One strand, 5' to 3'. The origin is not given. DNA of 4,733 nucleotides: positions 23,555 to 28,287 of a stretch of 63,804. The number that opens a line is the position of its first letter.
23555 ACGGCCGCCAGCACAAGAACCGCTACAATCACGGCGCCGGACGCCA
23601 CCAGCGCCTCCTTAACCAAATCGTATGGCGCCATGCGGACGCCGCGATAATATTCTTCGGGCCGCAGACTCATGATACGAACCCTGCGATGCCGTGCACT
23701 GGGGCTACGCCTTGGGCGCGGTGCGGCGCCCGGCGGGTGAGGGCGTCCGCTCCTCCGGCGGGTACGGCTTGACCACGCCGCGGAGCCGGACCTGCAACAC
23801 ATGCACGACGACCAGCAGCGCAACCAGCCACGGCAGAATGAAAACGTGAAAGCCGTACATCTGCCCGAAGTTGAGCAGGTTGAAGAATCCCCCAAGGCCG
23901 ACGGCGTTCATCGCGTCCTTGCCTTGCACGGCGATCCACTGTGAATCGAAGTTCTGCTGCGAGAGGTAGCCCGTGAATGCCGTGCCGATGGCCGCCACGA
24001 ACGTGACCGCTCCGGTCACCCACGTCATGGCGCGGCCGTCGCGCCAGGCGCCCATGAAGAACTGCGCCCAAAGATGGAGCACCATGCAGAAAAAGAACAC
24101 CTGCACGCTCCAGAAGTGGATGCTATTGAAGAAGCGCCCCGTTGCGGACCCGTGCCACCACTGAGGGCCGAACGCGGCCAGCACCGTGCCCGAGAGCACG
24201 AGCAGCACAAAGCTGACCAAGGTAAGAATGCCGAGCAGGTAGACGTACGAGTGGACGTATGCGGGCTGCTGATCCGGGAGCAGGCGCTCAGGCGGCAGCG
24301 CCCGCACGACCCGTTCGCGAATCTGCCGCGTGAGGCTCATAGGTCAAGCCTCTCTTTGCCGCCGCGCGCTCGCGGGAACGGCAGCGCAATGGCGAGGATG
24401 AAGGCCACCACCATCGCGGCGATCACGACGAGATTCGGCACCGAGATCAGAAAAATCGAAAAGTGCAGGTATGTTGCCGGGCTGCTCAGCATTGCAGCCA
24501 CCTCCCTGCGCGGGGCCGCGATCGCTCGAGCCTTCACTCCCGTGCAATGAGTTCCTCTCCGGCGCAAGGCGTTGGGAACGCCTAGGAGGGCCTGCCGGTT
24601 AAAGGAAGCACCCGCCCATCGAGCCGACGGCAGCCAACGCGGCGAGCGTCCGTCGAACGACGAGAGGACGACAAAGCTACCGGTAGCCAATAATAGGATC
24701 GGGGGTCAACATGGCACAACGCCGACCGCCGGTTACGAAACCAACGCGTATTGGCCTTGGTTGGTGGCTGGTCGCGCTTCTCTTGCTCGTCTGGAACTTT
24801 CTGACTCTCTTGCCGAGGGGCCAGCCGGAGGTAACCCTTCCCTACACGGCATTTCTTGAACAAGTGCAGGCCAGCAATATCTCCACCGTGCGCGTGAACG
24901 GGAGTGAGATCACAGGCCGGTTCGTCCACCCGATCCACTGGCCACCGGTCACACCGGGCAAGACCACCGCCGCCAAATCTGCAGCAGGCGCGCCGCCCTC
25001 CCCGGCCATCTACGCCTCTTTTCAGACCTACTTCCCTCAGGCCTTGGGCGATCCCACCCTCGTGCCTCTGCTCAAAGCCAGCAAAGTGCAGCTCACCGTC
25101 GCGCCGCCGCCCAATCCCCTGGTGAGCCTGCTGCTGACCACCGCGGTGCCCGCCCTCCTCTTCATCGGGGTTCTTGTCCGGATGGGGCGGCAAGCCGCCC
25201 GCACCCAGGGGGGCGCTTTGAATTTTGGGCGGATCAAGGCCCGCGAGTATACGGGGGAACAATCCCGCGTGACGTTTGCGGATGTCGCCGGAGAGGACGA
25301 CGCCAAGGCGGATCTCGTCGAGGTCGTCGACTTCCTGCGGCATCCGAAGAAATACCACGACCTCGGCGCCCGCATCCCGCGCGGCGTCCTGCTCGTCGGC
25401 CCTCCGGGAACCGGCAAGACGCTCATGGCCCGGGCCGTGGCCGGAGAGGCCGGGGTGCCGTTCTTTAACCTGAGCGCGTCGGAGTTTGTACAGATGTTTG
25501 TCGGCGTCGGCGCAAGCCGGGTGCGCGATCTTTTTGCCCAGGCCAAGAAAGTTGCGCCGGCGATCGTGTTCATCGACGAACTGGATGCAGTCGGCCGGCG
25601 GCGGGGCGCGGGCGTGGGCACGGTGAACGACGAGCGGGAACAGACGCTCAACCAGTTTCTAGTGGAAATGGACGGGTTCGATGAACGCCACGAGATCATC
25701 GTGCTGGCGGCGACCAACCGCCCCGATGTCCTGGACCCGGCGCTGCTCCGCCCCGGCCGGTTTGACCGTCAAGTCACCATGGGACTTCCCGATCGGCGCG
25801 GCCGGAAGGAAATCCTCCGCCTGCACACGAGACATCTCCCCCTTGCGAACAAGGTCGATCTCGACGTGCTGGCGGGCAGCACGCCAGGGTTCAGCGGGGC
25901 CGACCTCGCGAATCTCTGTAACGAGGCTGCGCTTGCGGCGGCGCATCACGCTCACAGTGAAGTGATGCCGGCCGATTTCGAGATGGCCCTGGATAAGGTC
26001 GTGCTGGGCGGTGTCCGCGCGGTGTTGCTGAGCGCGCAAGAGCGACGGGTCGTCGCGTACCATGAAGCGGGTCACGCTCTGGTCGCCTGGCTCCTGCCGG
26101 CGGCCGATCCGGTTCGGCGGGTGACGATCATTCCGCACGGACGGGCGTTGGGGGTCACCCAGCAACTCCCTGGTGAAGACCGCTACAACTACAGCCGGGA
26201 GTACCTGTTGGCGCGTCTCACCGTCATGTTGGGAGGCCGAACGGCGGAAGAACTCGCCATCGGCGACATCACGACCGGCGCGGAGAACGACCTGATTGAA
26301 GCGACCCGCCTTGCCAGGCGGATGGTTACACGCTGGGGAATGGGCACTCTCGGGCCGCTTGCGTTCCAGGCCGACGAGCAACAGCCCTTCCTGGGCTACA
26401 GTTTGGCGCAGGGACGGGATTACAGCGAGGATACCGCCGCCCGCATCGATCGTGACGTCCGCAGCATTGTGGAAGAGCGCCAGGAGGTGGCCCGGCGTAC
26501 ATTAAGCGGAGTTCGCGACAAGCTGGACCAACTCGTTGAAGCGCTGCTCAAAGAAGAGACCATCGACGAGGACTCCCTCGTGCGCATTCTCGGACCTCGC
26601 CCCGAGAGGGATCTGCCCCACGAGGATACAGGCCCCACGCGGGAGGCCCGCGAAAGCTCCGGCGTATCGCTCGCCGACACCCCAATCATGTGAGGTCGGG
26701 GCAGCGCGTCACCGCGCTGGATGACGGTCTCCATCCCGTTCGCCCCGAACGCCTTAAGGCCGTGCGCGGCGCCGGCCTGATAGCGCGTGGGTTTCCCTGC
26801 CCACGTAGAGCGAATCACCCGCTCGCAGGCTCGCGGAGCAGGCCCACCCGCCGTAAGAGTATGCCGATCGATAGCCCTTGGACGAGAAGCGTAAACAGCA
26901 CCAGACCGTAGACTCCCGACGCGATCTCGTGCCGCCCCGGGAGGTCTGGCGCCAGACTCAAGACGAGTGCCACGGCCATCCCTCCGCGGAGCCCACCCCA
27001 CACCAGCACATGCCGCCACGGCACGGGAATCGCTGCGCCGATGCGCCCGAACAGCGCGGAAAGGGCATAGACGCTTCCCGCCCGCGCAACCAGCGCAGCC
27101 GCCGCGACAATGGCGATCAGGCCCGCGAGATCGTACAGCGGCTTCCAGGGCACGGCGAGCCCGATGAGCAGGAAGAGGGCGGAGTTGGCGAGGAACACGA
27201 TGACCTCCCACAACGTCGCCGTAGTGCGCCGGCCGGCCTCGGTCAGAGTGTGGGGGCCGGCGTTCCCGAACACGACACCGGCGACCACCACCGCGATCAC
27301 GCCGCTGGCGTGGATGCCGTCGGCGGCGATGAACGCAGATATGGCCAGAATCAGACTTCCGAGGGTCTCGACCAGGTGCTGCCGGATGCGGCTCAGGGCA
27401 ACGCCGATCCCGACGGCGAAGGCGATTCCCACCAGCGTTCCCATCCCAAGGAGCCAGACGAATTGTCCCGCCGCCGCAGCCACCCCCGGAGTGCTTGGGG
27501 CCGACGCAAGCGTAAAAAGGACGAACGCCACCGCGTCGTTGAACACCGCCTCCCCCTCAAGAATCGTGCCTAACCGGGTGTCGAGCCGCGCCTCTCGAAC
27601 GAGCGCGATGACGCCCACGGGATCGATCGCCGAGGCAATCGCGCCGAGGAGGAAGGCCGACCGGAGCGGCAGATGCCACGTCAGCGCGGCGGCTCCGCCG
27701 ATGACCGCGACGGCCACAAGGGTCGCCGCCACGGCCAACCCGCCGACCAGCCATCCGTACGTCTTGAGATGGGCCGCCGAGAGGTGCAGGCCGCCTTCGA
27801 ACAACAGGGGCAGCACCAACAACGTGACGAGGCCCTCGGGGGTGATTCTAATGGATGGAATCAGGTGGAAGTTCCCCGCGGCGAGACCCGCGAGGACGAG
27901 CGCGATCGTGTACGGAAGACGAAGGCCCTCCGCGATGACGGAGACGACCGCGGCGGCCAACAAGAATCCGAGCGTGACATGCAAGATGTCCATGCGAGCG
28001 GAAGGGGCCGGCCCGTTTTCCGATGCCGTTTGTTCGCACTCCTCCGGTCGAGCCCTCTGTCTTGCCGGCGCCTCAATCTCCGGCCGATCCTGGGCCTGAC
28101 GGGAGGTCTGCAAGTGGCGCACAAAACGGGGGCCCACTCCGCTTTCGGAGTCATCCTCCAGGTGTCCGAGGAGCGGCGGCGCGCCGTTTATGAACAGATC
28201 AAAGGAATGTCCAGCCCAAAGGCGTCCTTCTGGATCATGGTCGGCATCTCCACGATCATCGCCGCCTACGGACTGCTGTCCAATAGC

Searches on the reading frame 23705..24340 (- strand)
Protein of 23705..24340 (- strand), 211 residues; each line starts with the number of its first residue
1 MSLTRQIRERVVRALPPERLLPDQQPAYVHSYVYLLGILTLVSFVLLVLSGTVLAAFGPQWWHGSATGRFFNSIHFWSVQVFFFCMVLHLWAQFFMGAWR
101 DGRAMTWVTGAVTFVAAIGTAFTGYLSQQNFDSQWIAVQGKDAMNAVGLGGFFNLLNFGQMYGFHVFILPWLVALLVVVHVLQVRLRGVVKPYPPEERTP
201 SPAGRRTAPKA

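Call 8: search_protein_families(library=pfam, proteins=[window:23705-24340:-], max_evalue=0.001)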
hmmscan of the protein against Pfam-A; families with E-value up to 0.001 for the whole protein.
window:23705-24340:- (211 aa): 3 families
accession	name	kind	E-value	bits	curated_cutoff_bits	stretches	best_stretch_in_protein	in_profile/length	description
PF13631.11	Cytochrom_B_N_2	-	1e-13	52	27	1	81-193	2-125/169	Cytochrome b(N-terminal)/b6/petB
PF00033.24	Cytochrome_B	-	1.6e-10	41.6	27.2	1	31-185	11-186/189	Cytochrome b/b6/petB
PF14358.11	DUF4405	-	5.7e-06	27.2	26.7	1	36-92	2-64/66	Domain of unknown function (DUF4405)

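Call 58: find_homologous_proteins(query=window:23705-24340:-, max_evalue=0.00001)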
Query window:23705-24340:- (211 aa): 5056 proteins with E <= 0.00001 among 6273 candidates; the best 120 are listed.
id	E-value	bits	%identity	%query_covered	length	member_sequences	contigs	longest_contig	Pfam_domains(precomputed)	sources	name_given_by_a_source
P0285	8.1e-139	478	100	100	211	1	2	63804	PF14358.12,PF00033.25,PF13631.12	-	-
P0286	6.3e-114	397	82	98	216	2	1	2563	PF00033.25,PF13631.12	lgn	-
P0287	1.6e-110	386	85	94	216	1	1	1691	PF00033.25,PF13631.12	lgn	-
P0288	4.4e-109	381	84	94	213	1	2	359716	PF14358.12,PF00033.25,PF13631.12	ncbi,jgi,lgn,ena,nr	ncbi:MAG TPA: cytochrome b N-terminal domain-containing protein [bacterium]|nr:cytochrome b N-termin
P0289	2.9e-107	375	77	98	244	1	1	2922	PF00033.25,PF13631.12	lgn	-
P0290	3.7e-107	375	83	94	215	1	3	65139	PF14358.12,PF00033.25,PF13631.12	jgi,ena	-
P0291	3.3e-105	368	76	100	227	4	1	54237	PF00033.25,PF13631.12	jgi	-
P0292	5.4e-105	368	77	96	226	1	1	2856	PF14358.12,PF00033.25,PF13631.12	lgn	-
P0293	2.9e-104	365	75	100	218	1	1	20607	PF00033.25,PF13631.12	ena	-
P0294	1.1e-103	364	74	100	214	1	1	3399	PF14358.12,PF00033.25,PF13631.12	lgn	-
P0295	4.3e-103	362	73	100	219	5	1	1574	PF14358.12,PF00033.25,PF13631.12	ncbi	-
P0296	1.1e-102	360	75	94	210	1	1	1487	PF14358.12,PF00033.25,PF13631.12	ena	-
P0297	1.7e-102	360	78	95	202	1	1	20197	PF00033.25,PF13631.12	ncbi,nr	ncbi:MAG: cytochrome b N-terminal domain-containing protein [Chloroflexi bacterium]|nr:cytochrome b 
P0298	1.8e-101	356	74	100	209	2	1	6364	PF14358.12,PF00033.25,PF13631.12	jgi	-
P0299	2.4e-101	356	76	95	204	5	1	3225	PF00033.25,PF13631.12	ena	-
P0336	8.5e-92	325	69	95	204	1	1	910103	PF00033.25,PF13631.12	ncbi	-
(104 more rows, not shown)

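Call 59: find_encoding_contigs(protein=P0288, flank=10000, max_places=1)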
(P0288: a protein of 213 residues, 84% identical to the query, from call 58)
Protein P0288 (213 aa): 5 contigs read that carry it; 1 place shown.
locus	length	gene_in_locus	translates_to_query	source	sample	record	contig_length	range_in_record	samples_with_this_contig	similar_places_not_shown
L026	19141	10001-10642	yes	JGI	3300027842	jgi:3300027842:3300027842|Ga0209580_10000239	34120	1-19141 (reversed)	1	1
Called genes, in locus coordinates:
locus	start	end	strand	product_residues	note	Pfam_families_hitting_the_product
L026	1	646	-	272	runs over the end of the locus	PF00528:BPD_transp_1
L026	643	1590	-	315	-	PF19300:BPD_transp_1_N, PF00528:BPD_transp_1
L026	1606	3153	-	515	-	PF00496:SBP_bac_5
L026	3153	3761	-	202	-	PF03737:RraA-like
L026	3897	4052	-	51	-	PF07722:Peptidase_C26 (weak)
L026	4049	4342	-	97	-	PF00117:GATase (weak), PF07722:Peptidase_C26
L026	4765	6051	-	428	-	-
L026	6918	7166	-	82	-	PF02311:AraC_binding (weak), PF07883:Cupin_2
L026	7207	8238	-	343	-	PF00753:Lactamase_B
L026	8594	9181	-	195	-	-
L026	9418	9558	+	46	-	-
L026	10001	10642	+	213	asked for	PF00033:Cytochrome_B (weak), PF14358:DUF4405 (faint), PF13631:Cytochrom_B_N_2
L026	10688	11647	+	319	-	-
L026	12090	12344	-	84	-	PF02311:AraC_binding (weak), PF07883:Cupin_2 (weak)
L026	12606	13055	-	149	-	PF13601:HTH_34 (weak), PF12802:MarR_2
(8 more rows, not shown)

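Call 60: find_encoding_contigs(protein=P0336, flank=6000, max_places=1)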
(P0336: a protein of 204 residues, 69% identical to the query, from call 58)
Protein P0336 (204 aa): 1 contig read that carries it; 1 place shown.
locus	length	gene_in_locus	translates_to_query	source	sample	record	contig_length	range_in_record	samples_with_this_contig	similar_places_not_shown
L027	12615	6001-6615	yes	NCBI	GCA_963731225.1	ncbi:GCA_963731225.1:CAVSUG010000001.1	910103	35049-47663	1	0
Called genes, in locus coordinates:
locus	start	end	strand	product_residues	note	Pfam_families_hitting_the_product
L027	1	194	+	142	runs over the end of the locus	PF07366:SnoaL, PF12680:SnoaL_2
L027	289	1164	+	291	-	PF00512:HisKA, PF02518:HATPase_c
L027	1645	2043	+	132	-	PF03992:ABM (weak)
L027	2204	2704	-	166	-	PF13302:Acetyltransf_3, PF00583:Acetyltransf_1, PF13508:Acetyltransf_7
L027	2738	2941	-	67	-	-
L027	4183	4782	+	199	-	-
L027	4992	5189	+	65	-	-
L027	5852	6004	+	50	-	-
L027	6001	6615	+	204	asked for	PF00033:Cytochrome_B, PF13631:Cytochrom_B_N_2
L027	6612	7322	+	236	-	-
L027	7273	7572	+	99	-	-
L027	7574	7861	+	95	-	-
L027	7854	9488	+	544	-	PF01590:GAF, PF13185:GAF_2, PF07730:HisKA_3, PF02518:HATPase_c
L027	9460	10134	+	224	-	PF00072:Response_reg, PF00196:GerE, PF08281:Sigma70_r4_2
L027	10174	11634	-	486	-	PF00171:Aldedh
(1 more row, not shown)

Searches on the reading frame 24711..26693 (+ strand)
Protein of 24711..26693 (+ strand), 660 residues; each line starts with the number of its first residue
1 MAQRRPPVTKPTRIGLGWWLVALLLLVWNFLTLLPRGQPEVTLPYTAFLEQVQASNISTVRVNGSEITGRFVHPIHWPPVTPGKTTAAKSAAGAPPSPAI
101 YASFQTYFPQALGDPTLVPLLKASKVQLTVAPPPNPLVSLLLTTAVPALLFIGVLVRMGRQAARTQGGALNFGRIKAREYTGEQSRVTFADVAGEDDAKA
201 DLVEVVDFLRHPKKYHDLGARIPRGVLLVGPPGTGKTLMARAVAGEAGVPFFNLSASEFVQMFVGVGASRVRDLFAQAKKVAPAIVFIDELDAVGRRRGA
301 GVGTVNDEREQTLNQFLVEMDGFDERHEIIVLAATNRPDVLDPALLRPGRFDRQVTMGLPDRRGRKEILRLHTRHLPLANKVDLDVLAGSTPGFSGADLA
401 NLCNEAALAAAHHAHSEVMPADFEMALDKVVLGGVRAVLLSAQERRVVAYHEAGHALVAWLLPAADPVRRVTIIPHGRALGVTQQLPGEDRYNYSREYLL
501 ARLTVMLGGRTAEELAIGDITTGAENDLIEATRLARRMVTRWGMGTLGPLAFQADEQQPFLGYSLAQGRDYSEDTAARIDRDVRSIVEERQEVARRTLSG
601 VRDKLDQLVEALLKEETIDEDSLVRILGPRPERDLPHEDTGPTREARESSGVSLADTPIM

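Call 8: search_protein_families(library=pfam, proteins=[window:24711-26693:+], max_evalue=0.001)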
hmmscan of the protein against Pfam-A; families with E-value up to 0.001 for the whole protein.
window:24711-26693:+ (660 aa): 8 families
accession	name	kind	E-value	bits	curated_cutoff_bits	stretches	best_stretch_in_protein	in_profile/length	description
PF01434.24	Peptidase_M41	-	4.5e-66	222.8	29.9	1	439-625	2-190/191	Peptidase family M41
PF00004.35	AAA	-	4.5e-45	153.8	21.2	1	226-358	1-130/131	ATPase family associated with various cellular activities (AAA)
PF17862.7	AAA_lid_3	-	2.1e-13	50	27.2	1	382-424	2-44/45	AAA+ lid domain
PF06480.20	FtsH_ext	-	1.1e-07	32.5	25.5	1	17-133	3-103/103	FtsH Extracellular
PF13191.12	AAA_16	-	4.3e-05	24.5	32.6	1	221-302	22-113/167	AAA ATPase domain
PF07728.20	AAA_5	-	4.3e-05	24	22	1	225-347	1-137/139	AAA domain (dynein-related subfamily)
PF06068.19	TIP49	-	0.00011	21.9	23.8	1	224-260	51-89/347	TIP49 P-loop domain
PF05496.18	RuvB_N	-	0.00054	20.2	27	0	225-292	35-94/159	Holliday junction DNA helicase RuvB P-loop domain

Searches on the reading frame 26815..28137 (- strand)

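Call 9: search_protein_families(library=pfam, proteins=[window:26815-28137:-], max_evalue=0.001)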
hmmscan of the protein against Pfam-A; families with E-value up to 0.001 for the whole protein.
window:26815-28137:- (440 aa): 1 family
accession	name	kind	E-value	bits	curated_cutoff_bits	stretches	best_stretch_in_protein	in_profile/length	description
PF00999.27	Na_H_Exchanger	-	1.4e-55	189.1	26.2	1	60-429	2-374/375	Sodium/hydrogen exchanger, transmembrane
